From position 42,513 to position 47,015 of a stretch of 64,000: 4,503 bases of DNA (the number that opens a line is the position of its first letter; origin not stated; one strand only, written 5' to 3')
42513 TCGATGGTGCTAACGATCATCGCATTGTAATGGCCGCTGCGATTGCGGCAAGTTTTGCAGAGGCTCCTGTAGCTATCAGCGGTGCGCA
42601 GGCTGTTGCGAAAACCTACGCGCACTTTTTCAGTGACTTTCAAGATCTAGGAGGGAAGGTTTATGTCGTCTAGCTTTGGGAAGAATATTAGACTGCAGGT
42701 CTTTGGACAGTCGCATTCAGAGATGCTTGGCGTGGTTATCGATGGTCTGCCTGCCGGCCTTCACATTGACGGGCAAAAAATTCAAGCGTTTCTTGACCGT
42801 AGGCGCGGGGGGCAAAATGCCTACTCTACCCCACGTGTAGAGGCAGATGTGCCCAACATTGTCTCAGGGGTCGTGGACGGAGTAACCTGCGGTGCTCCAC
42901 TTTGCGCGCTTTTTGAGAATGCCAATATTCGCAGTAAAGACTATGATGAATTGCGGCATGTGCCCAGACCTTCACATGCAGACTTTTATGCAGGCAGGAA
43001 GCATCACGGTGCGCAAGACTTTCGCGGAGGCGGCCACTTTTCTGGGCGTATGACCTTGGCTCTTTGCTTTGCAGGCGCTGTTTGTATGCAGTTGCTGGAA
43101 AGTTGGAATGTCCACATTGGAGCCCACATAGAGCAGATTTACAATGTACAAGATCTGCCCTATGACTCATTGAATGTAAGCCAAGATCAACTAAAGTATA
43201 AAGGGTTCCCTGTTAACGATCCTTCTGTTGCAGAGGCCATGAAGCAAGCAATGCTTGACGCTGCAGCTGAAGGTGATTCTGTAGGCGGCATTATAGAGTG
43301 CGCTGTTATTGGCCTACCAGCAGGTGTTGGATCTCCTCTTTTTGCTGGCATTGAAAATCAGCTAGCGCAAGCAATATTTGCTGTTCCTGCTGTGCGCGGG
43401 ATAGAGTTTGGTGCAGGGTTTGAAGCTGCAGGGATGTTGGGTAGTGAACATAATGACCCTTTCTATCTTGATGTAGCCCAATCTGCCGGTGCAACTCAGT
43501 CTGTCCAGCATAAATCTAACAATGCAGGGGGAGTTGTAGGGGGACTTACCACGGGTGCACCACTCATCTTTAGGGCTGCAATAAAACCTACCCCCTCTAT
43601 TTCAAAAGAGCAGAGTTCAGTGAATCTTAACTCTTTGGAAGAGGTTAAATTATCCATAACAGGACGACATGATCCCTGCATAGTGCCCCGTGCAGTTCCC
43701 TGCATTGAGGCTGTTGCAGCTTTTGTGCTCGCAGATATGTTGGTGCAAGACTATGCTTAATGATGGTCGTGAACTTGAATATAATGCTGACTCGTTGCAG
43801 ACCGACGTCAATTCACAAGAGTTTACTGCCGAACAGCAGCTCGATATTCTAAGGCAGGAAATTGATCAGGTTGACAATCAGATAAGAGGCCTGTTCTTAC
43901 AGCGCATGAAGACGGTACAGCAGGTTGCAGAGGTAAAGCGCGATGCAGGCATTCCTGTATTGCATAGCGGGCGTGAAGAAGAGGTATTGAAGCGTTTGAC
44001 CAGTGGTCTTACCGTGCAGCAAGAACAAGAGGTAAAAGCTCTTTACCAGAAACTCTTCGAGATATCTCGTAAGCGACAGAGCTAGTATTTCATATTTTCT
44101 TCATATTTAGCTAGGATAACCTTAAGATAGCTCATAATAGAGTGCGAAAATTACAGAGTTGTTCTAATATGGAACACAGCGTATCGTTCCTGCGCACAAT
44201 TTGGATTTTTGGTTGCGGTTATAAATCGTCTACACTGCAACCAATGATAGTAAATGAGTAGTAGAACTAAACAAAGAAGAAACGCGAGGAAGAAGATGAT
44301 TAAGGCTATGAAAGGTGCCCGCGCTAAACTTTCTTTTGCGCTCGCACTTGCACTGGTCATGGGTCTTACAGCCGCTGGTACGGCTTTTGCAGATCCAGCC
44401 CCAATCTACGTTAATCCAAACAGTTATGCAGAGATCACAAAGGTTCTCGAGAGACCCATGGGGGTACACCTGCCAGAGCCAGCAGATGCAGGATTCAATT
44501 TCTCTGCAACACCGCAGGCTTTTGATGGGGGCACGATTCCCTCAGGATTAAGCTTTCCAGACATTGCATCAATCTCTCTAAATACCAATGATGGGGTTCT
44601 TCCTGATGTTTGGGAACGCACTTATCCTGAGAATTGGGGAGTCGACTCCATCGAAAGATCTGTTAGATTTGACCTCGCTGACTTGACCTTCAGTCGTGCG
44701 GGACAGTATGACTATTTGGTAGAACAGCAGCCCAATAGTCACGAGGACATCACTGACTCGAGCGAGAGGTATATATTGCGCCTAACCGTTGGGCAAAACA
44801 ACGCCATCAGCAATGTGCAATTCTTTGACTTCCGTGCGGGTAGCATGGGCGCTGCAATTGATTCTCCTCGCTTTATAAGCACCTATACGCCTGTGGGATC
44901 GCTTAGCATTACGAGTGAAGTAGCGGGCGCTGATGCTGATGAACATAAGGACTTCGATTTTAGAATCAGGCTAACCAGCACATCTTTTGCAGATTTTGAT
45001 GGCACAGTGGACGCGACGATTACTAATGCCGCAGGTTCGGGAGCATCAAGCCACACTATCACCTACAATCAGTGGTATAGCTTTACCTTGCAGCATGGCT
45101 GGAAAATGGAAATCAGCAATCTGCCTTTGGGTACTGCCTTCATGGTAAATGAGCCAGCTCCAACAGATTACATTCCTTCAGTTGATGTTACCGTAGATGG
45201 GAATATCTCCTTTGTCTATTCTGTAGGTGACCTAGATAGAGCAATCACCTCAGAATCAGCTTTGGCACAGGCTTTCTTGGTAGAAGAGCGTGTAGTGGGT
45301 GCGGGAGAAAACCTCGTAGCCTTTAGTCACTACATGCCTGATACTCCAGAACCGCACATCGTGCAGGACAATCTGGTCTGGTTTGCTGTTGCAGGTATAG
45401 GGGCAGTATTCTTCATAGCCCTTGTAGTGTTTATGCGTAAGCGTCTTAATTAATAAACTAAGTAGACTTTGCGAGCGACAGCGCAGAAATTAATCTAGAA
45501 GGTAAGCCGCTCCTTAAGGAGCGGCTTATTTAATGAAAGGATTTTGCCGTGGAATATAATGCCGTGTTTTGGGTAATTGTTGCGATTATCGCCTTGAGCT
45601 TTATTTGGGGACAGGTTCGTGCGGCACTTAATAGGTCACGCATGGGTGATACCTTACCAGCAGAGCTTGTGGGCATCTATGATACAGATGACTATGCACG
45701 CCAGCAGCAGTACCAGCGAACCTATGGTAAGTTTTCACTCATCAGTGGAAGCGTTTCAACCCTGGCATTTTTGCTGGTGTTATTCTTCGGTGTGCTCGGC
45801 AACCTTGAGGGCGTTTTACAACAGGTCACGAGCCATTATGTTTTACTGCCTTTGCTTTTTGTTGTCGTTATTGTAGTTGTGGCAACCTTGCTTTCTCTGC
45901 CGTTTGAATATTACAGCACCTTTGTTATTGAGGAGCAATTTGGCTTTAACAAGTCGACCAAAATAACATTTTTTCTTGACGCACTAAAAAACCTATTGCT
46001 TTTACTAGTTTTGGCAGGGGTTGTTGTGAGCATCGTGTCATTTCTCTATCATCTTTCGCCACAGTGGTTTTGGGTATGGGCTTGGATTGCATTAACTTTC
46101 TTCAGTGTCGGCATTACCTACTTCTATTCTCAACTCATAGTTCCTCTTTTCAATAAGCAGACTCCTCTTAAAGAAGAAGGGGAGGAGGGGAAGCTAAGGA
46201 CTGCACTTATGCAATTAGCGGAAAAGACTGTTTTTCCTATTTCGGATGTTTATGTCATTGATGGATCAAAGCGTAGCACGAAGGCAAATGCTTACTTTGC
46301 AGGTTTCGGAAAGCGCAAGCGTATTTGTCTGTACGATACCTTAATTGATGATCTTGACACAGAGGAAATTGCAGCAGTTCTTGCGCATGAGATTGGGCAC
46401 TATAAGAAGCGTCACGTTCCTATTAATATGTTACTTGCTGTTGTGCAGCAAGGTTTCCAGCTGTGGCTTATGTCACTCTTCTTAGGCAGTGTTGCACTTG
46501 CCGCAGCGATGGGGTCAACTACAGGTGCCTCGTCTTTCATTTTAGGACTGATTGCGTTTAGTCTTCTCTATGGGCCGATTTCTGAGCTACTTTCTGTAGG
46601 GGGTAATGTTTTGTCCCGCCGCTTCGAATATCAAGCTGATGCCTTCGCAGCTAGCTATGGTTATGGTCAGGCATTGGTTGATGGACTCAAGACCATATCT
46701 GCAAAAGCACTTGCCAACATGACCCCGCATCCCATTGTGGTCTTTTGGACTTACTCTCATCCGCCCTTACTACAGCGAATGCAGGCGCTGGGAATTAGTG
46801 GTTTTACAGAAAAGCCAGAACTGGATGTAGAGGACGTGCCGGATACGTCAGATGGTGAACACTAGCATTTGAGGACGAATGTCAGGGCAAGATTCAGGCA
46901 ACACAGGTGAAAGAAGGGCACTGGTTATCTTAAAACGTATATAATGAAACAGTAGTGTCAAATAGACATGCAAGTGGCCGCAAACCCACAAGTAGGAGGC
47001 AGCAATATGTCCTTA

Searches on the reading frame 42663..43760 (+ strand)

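Call 15: search_protein_families(library=pfam, proteins=[window:42663-43760:+], max_evalue=0.00001)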
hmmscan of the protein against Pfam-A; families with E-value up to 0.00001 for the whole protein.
window:42663-43760:+ (365 aa): 1 family
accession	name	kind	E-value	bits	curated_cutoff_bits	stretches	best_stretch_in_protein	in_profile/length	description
PF01264.26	Chorismate_synt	-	1.1e-119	399.5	27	1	10-360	2-326/327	Chorismate synthase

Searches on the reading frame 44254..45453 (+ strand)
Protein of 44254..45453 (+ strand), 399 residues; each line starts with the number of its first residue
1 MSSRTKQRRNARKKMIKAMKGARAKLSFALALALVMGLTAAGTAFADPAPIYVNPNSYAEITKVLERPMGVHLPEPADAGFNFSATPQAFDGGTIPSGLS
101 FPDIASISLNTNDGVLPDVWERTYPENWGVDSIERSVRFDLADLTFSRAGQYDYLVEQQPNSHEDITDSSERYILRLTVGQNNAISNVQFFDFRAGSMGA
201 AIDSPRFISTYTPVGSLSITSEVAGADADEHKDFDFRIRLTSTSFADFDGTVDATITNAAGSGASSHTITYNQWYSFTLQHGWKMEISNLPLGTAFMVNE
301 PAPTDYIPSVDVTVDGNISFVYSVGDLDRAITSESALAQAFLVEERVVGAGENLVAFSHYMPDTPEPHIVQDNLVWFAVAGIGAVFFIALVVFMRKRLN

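Call 15: search_protein_families(library=pfam, proteins=[window:44254-45453:+], max_evalue=0.00001)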
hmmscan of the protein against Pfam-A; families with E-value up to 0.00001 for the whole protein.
window:44254-45453:+ (399 aa): 1 family
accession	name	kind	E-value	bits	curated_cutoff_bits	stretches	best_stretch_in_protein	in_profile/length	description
PF24547.1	DUF7601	-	2.5e-13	51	27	1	215-318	1-101/116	Domain of unknown function (DUF7601)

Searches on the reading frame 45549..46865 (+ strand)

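Call 15: search_protein_families(library=pfam, proteins=[window:45549-46865:+], max_evalue=0.00001)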
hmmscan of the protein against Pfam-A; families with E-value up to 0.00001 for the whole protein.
window:45549-46865:+ (438 aa): 2 families
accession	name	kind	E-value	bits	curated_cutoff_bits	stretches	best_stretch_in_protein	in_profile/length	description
PF16491.10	Peptidase_M48_N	-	7.9e-46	156.6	27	1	33-203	9-179/179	CAAX prenyl protease N-terminal, five membrane helices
PF01435.24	Peptidase_M48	-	4.8e-37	128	20.3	1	212-414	3-182/186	Peptidase family M48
